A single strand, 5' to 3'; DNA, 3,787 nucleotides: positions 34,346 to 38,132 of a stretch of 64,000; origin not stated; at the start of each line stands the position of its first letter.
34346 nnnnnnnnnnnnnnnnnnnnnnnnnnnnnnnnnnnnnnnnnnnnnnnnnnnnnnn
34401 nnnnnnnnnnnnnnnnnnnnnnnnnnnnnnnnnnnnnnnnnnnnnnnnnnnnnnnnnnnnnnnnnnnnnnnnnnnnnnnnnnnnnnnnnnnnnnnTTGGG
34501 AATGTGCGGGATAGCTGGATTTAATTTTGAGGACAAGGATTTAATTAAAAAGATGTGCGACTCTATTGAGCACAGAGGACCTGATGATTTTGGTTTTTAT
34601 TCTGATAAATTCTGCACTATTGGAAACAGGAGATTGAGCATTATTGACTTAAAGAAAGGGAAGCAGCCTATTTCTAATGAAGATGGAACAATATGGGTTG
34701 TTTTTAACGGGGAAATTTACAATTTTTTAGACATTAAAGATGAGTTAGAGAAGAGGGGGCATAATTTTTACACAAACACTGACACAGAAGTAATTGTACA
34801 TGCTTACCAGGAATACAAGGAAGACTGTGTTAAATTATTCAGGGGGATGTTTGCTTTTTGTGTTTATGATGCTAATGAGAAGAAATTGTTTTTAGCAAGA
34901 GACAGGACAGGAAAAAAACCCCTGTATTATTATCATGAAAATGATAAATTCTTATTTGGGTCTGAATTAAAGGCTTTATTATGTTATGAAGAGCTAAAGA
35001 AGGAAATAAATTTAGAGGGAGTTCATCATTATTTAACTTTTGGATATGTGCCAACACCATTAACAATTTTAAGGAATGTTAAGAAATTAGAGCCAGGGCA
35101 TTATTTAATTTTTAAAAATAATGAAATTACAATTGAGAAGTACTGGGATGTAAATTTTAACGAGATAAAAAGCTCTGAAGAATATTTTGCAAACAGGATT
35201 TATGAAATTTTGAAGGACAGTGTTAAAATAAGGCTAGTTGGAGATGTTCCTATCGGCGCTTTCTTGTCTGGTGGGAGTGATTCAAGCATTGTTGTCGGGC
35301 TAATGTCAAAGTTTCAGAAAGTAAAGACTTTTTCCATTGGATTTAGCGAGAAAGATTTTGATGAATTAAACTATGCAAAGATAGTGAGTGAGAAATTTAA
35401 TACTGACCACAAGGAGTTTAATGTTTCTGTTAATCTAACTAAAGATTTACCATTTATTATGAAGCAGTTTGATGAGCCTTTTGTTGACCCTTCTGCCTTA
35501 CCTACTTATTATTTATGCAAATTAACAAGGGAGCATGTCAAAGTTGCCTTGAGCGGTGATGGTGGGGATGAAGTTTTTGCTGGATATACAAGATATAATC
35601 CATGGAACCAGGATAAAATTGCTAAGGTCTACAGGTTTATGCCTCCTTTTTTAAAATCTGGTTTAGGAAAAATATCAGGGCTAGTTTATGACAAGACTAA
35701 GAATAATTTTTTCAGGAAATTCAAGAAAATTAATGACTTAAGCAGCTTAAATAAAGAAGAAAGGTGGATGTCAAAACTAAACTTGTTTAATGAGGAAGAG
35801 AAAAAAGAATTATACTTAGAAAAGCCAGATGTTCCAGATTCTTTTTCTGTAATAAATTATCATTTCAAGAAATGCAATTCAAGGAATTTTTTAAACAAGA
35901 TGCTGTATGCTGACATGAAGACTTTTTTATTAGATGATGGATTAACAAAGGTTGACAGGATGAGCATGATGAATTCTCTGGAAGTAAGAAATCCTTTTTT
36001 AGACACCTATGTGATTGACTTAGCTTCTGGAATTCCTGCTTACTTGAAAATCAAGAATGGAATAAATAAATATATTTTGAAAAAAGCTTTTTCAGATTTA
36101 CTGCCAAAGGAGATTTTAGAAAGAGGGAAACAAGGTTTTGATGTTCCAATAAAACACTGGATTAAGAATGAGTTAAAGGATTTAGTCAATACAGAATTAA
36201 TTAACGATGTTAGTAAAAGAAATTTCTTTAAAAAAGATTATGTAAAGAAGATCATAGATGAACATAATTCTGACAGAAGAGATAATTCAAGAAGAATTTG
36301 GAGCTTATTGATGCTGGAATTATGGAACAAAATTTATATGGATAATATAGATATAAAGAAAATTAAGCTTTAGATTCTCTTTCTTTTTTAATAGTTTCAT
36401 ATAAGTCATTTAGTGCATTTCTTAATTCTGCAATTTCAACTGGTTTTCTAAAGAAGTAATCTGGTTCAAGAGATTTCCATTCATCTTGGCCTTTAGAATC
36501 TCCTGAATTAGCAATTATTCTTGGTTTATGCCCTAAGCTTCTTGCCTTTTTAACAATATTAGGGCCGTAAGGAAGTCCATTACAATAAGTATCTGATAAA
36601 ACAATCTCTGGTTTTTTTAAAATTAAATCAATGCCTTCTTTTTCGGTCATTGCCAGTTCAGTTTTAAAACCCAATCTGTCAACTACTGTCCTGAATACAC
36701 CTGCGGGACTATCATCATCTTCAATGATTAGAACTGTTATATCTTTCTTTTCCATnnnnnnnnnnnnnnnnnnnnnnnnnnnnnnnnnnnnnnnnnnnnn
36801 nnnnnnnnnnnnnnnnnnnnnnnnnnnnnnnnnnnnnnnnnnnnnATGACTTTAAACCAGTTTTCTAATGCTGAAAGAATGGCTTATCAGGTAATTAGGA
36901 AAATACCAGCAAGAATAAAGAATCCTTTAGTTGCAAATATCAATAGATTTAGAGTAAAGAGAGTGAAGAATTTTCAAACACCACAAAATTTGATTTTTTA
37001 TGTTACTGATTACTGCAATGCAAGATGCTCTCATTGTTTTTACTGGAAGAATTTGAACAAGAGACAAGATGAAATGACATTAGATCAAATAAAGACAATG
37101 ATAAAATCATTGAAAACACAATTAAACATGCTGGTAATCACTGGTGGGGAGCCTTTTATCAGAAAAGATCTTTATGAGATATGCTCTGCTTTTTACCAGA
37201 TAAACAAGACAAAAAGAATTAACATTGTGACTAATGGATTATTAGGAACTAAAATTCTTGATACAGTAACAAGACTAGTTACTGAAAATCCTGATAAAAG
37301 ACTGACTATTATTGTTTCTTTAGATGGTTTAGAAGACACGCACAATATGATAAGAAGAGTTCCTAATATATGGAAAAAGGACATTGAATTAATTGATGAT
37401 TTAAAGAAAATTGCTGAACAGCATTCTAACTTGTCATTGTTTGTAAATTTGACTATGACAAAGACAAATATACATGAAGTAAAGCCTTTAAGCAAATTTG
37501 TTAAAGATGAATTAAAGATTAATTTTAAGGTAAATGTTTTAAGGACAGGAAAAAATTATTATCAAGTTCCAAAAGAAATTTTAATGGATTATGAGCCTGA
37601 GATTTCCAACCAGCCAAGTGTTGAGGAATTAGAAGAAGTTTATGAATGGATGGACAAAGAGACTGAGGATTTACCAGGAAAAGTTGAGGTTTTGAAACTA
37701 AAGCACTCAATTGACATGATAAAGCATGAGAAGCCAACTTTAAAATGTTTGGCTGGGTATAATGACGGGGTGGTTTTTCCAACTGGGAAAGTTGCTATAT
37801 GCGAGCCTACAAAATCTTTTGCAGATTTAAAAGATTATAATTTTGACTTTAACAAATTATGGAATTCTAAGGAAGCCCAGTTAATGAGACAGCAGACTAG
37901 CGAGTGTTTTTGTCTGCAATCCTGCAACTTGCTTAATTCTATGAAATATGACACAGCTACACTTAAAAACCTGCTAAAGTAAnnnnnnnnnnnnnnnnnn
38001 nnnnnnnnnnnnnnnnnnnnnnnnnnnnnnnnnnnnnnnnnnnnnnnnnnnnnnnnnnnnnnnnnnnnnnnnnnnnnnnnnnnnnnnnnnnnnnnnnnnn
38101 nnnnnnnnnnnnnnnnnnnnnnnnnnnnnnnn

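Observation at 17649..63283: Glycan-biosynthesis island of about 45 kb with eight radical SAM enzymes, five of them B12-dependent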

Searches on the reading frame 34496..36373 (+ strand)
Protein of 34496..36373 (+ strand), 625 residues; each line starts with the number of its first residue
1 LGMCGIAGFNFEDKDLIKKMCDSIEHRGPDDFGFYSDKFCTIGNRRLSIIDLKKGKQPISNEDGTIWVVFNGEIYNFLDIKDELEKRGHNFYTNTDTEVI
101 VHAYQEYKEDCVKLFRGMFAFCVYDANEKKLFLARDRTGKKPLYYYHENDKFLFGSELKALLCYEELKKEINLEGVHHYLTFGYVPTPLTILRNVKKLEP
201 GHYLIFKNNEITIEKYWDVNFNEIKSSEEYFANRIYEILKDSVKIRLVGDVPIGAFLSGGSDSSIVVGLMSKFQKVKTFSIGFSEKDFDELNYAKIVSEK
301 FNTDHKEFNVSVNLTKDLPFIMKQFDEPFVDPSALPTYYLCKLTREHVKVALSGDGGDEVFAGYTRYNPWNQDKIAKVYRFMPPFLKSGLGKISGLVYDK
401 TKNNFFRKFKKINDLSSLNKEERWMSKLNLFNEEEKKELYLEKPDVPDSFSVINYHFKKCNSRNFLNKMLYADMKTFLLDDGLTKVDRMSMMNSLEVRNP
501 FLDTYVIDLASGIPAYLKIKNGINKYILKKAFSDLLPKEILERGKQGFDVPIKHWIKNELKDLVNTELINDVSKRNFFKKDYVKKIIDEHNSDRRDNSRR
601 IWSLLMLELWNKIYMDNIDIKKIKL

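Call 6: search_protein_families(library=pfam, proteins=[window:34496-36373:+], max_evalue=0.01)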
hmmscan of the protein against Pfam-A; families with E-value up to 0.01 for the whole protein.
window:34496-36373:+ (625 aa): 5 families
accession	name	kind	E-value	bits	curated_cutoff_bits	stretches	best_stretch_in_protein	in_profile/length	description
PF00733.27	Asn_synthase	-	1.1e-102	344.8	21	1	235-611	2-353/354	Asparagine synthase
PF13537.11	GATase_7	-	5.9e-48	162.4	25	1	45-162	2-122/123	Glutamine amidotransferase domain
PF13522.11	GATase_6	-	4.5e-41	140.3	27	1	29-157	1-130/130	Glutamine amidotransferase domain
PF12481.13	DUF3700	-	2.8e-07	30.7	27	1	65-153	76-167/228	Aluminium induced protein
PF06508.19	QueC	-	0.00046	20.2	22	1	256-311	5-61/210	Queuosine biosynthesis protein QueC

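Call 66: search_protein_families(library=ncbifam, proteins=[window:34496-36373:+], max_evalue=0.00001)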
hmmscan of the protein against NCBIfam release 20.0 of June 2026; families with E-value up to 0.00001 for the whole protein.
window:34496-36373:+ (625 aa): 9 families
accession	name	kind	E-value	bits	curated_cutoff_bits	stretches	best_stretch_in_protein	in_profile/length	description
TIGR03108.1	eps_aminotran_1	hypoth_equivalog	3.4e-185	617.3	816.9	1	3-609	1-623/628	XrtA/PEP-CTERM system amidotransferase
TIGR01536.1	asn_synth_AEB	equivalog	1.4e-156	522.6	267.1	1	4-548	1-517/517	asparagine synthase (glutamine-hydrolyzing)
TIGR03104.1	trio_amidotrans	equivalog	4e-132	441.4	570.1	2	3-386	1-402/589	N-acetylglutaminylglutamine amidotransferase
NF006949.0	PRK09431.1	equivalog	1.1e-95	321.3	499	3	3-163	1-167/554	asparagine synthase B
NF033535.1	lass_lactam_cya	exception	3.4e-80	270.4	525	2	11-366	14-382/668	lasso peptide isopeptide bond-forming cyclase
NF033561.1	macrolact_Ik_Al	subfamily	3.3e-19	68.9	300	2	102-362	66-332/561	albusnodin/ikarugamycin family macrolactam cyclase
NF001484.0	PRK00331.1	subfamily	1.1e-13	50.5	381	1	58-164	87-201/601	isomerizing glutamine--fructose-6-phosphate transaminase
TIGR01135.1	glmS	equivalog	1.6e-13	50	418.05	1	58-164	86-200/607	glutamine--fructose-6-phosphate transaminase (isomerizing)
TIGR01134.1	purF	equivalog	1.1e-11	44.8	350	1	55-170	83-208/432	amidophosphoribosyltransferase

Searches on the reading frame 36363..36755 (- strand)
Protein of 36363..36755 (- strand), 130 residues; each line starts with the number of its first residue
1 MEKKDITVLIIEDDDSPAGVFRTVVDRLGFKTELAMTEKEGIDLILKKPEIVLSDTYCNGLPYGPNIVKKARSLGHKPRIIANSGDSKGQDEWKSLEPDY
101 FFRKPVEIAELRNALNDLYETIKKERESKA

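Call 6: search_protein_families(library=pfam, proteins=[window:36363-36755:-], max_evalue=0.01)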
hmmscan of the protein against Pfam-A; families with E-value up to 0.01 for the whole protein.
window:36363-36755:- (130 aa): 2 families
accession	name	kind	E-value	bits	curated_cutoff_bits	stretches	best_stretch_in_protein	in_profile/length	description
PF00072.30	Response_reg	-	4.2e-06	27.3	30.2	1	8-115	1-110/111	Response regulator receiver domain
PF23198.2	PDE8A_N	-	0.0047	17.3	29.6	1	8-56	13-62/147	PDE8A-like, N-terminal domain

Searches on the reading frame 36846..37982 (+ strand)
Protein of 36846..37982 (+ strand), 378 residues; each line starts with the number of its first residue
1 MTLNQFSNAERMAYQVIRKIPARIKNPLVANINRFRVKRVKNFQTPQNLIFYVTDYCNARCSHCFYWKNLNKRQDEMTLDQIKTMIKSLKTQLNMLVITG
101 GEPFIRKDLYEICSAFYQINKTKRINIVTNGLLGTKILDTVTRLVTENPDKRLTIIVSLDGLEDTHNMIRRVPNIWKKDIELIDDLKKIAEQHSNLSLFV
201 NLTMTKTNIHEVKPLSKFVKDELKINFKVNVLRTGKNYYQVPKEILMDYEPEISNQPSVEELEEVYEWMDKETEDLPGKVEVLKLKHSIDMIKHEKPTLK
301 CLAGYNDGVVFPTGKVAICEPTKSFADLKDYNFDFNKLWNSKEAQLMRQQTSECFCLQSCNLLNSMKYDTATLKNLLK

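Call 4: search_protein_families(library=pfam, proteins=[window:36846-37982:+], max_evalue=0.01)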
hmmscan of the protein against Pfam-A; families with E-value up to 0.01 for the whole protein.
window:36846-37982:+ (378 aa): 3 families
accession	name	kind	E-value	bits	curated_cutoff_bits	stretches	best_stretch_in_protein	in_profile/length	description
PF04055.27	Radical_SAM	-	5.9e-17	62.8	29.5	1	52-189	2-139/166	Radical SAM superfamily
PF13353.11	Fer4_12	-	1.8e-06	28.8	22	1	54-130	12-91/137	4Fe-4S single cluster domain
PF13186.11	SPASM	-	0.0073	17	21.5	1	301-360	1-66/67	Iron-sulfur cluster-binding domain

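Call 9: search_protein_families(library=ncbifam, proteins=[window:36846-37982:+], max_evalue=0.001)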
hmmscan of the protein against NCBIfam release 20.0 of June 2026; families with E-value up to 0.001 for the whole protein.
window:36846-37982:+ (378 aa): 60 families (the best 25 are shown)
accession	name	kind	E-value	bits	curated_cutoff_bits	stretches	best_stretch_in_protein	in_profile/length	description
TIGR04545.1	rSAM_ahbD_hemeb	equivalog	2.5e-20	73.2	500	1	52-231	5-174/339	heme b synthase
TIGR04546.1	rSAM_ahbC_deAc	equivalog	3.3e-19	69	650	1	49-221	41-202/390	12,18-didecarboxysiroheme deacetylase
TIGR04055.1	rSAM_NirJ2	equivalog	4.4e-19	69.2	500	1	53-344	6-278/326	putative heme d1 biosynthesis radical SAM protein NirJ2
TIGR04053.2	TIGR04053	equivalog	3.2e-18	66.1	395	1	44-229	5-183/366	TIGR04053 family radical SAM/SPASM domain-containing protein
TIGR02666.1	moaA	equivalog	3.3e-18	65.7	284.05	1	53-236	16-197/336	GTP 3',8-cyclase MoaA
TIGR03961.1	rSAM_PTO1314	hypoth_equivalog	1.1e-17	64.3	306.05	1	56-231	32-189/332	PTO1314 family radical SAM protein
TIGR04250.1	SCM_rSAM_ScmE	equivalog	1.2e-17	63.9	400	1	45-225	1-171/358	SynChlorMet cassette radical SAM/SPASM protein ScmE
TIGR04054.1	rSAM_NirJ1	equivalog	1.3e-17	63.5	650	1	49-222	38-200/387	putative heme d1 biosynthesis radical SAM protein NirJ1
TIGR04051.1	rSAM_NirJ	equivalog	4.3e-17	62.1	515.45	1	50-223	5-167/354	heme d1 biosynthesis radical SAM protein NirJ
NF050035.1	rSAM_WgK_link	exception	4.7e-17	62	650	1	44-228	6-179/367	radical SAM/SPASM peptide maturase WgkB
TIGR04133.1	rSAM_w_lipo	hypoth_equivalog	7e-17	61.4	425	1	34-201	12-175/350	TIGR04133 family radical SAM/SPASM protein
TIGR04317.1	W_rSAM_matur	equivalog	7.3e-17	61.5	380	1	46-221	3-173/349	tungsten cofactor oxidoreductase radical SAM maturase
NF045702.1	rSAM_GDGT_ether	equivalog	6.5e-16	58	450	1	51-230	90-264/486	tetraether lipid synthase Tes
NF033640.1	N_Twi_rSAM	subfamily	9.8e-16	57.8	170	1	56-291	120-381/398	twitch domain-containing radical SAM protein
TIGR02668.1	moaA_archaeal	equivalog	7.4e-15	54.7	325.25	1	48-238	11-192/303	GTP 3',8-cyclase MoaA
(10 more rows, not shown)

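Call 47: search_solved_structures(query=window:36846-37982:+, max_evalue=0.001)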
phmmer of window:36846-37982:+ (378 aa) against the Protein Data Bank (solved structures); distinct sequences matched with E-value up to 0.001: 5.
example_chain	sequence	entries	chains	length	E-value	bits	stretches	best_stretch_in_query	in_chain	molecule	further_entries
2fb2_A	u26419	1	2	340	2.2e-08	36.7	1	47-227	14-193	Molybdenum cofactor biosynthesis protein A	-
1tv7_A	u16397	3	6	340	3.8e-08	35.9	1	47-227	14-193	Molybdenum cofactor biosynthesis protein A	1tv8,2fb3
7tol_A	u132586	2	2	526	1.2e-06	31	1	52-192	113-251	glycerol dibiphytanyl glycerol tetraether - macrocyclic archaeol synthase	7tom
6efn_A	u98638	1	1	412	1.2e-06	30.9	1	46-215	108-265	Sporulation killing factor maturation protein SkfB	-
5wgg_A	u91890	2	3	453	3.5e-05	26.1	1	47-210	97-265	Radical SAM domain protein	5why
